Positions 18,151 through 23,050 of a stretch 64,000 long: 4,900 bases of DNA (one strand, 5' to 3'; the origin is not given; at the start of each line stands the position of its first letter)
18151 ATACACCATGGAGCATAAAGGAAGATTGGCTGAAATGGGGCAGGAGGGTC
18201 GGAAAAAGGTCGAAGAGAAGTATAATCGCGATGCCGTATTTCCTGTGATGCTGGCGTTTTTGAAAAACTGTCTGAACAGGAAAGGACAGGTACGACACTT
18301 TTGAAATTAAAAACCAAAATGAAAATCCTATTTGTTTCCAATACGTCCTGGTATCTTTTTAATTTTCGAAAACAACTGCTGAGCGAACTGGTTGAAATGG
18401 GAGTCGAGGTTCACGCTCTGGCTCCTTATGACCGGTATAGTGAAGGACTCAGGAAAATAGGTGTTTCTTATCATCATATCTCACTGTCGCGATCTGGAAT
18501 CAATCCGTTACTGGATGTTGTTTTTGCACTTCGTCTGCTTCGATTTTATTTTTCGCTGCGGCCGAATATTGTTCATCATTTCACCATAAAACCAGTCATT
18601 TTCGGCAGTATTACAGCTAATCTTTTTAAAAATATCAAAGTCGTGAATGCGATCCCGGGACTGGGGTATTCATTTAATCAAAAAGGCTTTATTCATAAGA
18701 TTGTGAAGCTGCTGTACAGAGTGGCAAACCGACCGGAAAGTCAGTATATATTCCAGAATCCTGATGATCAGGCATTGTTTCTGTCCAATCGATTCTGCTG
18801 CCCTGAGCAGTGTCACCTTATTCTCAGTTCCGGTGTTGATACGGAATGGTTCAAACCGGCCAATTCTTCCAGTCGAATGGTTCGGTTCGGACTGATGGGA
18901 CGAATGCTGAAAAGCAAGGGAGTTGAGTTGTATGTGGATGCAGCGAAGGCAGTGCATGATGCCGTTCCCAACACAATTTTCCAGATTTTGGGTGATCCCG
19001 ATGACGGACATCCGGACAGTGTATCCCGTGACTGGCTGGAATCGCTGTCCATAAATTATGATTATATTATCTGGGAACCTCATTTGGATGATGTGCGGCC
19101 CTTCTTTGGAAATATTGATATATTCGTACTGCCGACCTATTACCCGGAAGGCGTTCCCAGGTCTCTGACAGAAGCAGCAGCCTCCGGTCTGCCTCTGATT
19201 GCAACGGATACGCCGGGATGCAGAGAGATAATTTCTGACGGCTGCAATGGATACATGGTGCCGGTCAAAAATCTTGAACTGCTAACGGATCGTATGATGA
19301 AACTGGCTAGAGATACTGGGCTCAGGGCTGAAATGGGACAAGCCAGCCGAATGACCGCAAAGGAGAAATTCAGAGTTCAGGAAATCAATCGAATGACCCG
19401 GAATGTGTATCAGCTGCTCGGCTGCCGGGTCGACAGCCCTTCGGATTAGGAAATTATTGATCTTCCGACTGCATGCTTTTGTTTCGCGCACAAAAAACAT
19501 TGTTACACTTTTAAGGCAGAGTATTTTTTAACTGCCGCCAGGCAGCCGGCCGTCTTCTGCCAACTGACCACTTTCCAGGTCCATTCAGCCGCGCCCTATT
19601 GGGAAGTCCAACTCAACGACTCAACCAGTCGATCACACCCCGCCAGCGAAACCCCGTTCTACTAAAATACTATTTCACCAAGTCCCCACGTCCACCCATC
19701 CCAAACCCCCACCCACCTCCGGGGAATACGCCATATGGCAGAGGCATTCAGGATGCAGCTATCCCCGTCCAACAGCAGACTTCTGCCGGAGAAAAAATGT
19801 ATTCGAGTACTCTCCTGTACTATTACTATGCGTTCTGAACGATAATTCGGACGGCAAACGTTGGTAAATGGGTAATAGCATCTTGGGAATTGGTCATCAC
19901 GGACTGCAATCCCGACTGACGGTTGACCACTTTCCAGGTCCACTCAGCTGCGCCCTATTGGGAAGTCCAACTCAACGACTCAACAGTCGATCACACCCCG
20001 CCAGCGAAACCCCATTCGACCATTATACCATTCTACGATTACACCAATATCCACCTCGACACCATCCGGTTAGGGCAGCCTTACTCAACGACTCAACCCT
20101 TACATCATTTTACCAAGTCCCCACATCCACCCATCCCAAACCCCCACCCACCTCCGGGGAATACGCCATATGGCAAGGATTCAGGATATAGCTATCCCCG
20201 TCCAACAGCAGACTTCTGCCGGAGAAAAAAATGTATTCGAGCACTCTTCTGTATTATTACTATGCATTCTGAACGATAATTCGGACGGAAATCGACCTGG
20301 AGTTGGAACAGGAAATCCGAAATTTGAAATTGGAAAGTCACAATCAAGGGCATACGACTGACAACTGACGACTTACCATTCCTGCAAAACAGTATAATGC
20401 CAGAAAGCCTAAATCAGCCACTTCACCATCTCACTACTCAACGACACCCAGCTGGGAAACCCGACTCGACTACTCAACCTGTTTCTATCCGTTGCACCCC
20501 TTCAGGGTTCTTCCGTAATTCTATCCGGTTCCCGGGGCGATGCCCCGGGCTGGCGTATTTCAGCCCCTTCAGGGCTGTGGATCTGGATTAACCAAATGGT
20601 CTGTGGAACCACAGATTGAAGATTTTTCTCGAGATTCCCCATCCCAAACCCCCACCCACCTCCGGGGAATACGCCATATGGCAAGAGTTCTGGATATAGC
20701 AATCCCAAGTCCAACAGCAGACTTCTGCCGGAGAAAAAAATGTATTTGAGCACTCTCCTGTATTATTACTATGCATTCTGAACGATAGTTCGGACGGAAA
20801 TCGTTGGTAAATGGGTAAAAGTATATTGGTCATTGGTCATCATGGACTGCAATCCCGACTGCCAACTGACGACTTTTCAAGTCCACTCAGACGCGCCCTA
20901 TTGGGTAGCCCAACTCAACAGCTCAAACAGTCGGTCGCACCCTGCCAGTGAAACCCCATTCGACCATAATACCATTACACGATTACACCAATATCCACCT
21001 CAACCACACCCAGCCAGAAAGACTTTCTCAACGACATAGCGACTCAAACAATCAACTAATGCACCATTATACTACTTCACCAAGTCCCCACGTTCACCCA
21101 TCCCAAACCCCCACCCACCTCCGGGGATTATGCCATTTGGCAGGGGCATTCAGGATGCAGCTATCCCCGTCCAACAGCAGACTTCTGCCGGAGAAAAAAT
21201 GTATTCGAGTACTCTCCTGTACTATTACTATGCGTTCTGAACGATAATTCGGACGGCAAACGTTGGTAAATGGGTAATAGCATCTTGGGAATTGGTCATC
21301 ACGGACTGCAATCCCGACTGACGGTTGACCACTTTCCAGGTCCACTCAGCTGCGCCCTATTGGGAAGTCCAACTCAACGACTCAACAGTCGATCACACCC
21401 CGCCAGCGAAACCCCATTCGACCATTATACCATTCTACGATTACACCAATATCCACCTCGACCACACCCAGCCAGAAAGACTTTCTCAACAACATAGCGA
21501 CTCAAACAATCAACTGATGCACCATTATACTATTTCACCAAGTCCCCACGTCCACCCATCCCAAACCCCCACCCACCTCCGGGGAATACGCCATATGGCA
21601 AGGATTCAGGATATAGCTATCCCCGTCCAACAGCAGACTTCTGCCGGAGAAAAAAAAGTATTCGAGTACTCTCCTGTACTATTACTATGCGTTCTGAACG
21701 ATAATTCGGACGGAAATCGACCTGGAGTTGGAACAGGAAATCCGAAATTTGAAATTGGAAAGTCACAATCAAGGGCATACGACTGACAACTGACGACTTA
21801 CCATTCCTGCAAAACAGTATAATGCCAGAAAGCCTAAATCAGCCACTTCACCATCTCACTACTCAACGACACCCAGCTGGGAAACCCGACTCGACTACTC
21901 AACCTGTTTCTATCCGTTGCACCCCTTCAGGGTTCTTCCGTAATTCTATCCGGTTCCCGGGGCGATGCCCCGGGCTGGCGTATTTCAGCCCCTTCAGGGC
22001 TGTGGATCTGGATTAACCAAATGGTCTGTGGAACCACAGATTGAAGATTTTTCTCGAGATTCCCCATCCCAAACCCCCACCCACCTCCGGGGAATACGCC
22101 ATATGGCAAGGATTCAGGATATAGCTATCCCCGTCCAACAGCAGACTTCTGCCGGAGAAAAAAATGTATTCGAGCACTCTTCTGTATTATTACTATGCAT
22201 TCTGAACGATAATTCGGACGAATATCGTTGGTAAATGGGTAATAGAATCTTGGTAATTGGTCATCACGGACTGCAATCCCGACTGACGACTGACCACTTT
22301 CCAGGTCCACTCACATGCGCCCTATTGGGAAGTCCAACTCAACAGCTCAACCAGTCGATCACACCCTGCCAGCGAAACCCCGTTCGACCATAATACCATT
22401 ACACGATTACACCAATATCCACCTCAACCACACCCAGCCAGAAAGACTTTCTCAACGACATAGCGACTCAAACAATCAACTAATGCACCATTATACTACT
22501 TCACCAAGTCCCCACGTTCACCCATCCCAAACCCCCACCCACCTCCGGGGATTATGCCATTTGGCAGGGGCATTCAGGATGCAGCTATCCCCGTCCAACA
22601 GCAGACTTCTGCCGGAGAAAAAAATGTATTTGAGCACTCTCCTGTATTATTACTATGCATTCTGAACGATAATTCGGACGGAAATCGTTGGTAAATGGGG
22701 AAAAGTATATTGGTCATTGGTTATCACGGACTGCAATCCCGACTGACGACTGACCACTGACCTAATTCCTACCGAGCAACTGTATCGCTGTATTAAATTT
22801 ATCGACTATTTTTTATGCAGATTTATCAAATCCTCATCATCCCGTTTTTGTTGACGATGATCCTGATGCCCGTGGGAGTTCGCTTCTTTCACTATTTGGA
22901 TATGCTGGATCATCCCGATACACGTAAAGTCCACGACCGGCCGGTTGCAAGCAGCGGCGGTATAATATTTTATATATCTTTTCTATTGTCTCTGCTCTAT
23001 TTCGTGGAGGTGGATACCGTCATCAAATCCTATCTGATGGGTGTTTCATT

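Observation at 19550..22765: A 3.2-kb non-coding, C-rich/G-poor higher-order tandem repeat inside the polysaccharide operon, directly upstream of the initiating transferase gene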

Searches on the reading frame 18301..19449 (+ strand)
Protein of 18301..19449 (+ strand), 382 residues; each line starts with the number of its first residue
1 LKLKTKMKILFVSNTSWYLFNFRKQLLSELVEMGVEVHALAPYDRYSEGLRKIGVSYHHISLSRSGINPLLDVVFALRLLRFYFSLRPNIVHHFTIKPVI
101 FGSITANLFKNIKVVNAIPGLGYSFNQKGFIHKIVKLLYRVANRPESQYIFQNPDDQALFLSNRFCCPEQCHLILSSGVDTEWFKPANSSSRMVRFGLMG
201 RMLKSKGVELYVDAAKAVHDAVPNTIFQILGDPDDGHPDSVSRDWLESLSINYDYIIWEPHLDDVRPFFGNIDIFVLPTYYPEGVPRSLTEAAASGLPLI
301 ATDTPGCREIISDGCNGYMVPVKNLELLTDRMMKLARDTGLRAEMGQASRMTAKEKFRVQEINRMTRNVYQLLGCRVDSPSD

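Call 9: search_protein_families(library=pfam, proteins=[window:18301-19449:+])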
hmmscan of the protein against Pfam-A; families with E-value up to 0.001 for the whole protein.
window:18301-19449:+ (382 aa): 5 families
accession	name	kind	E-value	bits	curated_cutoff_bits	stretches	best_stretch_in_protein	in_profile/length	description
PF00534.26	Glycos_transf_1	-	1.3e-24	87.1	26.4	1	184-350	6-170/172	Glycosyl transferases group 1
PF13692.12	Glyco_trans_1_4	-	5.2e-24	85.6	27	1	196-338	4-142/142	Glycosyl transferases group 1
PF13477.12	Glyco_trans_4_2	-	5.6e-10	40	23.4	1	8-142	1-132/139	Glycosyl transferase 4-like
PF13439.12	Glyco_transf_4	-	6.5e-05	23.5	28.5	1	25-122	10-107/170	Glycosyltransferase Family 4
PF13579.12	Glyco_trans_4_4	-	0.0008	20.2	29.7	0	25-115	9-98/158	Glycosyl transferase 4-like domain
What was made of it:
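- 18301..19449 (+): Upstream glycosyltransferase (GT1 family), the last gene of the variable part of the cluster. call 9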

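Call 16: find_encoding_contigs(protein=window:18301-19449:+, flank=10000, max_places=10)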
Protein window:18301-19449:+ (382 aa): 6 contigs read that carry it; 2 places shown.
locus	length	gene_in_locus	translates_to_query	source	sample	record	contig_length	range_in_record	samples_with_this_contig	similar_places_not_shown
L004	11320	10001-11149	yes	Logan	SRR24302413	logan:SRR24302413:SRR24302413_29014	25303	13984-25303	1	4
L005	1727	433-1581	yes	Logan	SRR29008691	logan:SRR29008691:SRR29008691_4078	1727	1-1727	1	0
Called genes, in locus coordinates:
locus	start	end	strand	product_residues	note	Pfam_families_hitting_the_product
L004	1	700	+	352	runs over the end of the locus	PF01073:3Beta_HSD, PF01370:Epimerase, PF02719:Polysacc_synt_2, PF04321:RmlD_sub_bind, PF07993:NAD_binding_4, PF16363:GDP_Man_Dehyd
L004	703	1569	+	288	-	PF00483:NTP_transferase, PF12804:NTP_transf_3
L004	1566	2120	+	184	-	PF00908:dTDP_sugar_isom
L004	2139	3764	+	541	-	PF02563:Poly_export (weak), PF10531:SLBB, PF22461:SLBB_2 (weak)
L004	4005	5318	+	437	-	PF01943:Polysacc_synt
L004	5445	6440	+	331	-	PF02706:Wzz, PF13807:GNVR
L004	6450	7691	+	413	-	-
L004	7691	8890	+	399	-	-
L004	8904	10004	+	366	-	PF13439:Glyco_transf_4 (weak), PF13692:Glyco_trans_1_4, PF13524:Glyco_trans_1_2 (weak), PF00534:Glycos_transf_1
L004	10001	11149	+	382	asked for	PF13477:Glyco_trans_4_2, PF00534:Glycos_transf_1, PF13692:Glyco_trans_1_4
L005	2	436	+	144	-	?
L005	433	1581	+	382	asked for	PF13477:Glyco_trans_4_2, PF00534:Glycos_transf_1, PF13692:Glyco_trans_1_4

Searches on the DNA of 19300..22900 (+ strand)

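Call 7: search_rna_families(source=window, start=19300, end=22900, threshold=evalue, max_evalue=5)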
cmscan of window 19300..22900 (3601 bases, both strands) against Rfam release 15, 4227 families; matches with E-value up to 5: 4.
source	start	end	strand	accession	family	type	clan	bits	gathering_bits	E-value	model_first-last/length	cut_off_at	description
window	20531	20576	+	RF01687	Acido-Lenti-1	Gene; sRNA;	-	28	37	0.0014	1-46/46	no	Acido-Lenti-1 RNA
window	21956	22001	+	RF01687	Acido-Lenti-1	Gene; sRNA;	-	28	37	0.0014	1-46/46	no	Acido-Lenti-1 RNA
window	20595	20682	-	RF02972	engA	Cis-reg;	-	22.5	46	0.23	1-101/101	no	engA RNA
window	19416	19465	-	RF01122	sR39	Gene; snRNA; snoRNA; CD-box;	-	13.8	50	4.1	1-56/56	no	Small nucleolar RNA sR39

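Call 32: search_dna_similar(query=window:20130-21554:+, collection=phages, mode=distant, max_evalue=0.01)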
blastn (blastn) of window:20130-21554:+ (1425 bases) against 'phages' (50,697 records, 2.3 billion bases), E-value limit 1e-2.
No match.

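Call 33: search_dna_similar(query=window:20130-21554:+, collection=plasmids, mode=distant, max_evalue=0.01)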
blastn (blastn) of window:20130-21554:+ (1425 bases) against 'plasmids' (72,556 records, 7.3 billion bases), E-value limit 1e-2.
No match.
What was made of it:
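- Tried and rejected: blastn of a super-repeat against phages and plasmids gave no match (calls 32, 33).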

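Call 47: search_rna_families(source=window, start=20380, end=20640, threshold=evalue, max_evalue=1, show_alignments=2)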
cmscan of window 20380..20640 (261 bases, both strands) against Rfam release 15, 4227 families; matches with E-value up to 1: 1.
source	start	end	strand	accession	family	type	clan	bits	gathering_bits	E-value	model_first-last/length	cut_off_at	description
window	20531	20576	+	RF01687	Acido-Lenti-1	Gene; sRNA;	-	28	37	0.0001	1-46/46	no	Acido-Lenti-1 RNA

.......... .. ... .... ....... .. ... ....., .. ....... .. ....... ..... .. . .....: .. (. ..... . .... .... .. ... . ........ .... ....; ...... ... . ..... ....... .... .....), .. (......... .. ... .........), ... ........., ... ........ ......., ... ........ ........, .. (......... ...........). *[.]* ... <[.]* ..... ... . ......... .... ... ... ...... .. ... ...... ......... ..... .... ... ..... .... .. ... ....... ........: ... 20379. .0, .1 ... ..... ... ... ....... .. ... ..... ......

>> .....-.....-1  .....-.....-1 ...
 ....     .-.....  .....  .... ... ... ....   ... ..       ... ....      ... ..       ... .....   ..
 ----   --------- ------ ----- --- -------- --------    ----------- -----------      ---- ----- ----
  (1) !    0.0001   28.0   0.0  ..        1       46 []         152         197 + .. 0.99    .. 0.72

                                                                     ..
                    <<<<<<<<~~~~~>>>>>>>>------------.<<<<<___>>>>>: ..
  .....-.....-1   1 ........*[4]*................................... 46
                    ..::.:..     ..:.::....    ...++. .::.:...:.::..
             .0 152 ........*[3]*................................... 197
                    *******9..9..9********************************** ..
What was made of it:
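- On Rfam families (all 4227, including Acido-Lenti-1 and the ribozymes): The best hit in the array is Acido-Lenti-1, at 28 bits against 37 (calls 7, 47).
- Closest known: Rfam RF01687 Acido-Lenti-1 RNA. Same: Two adjacent GC-rich hairpins with a GGCU...UAU linker in the Y-type tails (calls 7, 47).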

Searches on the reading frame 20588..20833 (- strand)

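Call 31: search_protein_families(library=pfam, max_evalue=1, proteins=[window:20588-20833:-])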
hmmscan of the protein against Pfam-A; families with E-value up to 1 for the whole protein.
window:20588-20833:- (81 aa): 1 family
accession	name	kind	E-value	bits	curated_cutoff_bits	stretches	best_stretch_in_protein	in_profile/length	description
PF03298.18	Stanniocalcin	-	0.18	11.6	23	1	18-53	26-61/200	Stanniocalcin family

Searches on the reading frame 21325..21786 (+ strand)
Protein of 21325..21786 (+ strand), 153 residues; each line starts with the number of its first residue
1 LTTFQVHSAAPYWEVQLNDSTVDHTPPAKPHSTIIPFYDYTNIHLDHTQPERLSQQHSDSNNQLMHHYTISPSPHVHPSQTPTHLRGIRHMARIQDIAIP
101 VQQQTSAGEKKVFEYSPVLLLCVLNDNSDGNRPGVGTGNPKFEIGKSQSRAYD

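Call 31: search_protein_families(library=pfam, max_evalue=1, proteins=[window:21325-21786:+])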
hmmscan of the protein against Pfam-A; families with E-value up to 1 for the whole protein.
window:21325-21786:+ (153 aa): 0 families

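Call 44: find_encoding_contigs(protein=window:21325-21786:+, flank=10000, max_places=10)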
Protein window:21325-21786:+ (153 aa): no gene with exactly this product is on record in the collection.

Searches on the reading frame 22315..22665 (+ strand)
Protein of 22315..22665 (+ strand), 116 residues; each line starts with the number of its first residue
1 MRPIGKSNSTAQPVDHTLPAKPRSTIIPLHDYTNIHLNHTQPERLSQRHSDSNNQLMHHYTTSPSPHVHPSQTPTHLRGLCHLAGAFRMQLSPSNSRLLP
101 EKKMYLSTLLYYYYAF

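Call 31: search_protein_families(library=pfam, max_evalue=1, proteins=[window:22315-22665:+])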
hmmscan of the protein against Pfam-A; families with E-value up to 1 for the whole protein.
window:22315-22665:+ (116 aa): 0 families

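Call 43: find_encoding_contigs(protein=window:22315-22665:+, flank=10000, max_places=10)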
Protein window:22315-22665:+ (116 aa): no gene with exactly this product is on record in the collection.
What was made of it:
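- Tried and rejected: Exact look-up of two array ORFs in the assembly index found them not on record (calls 43, 44).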
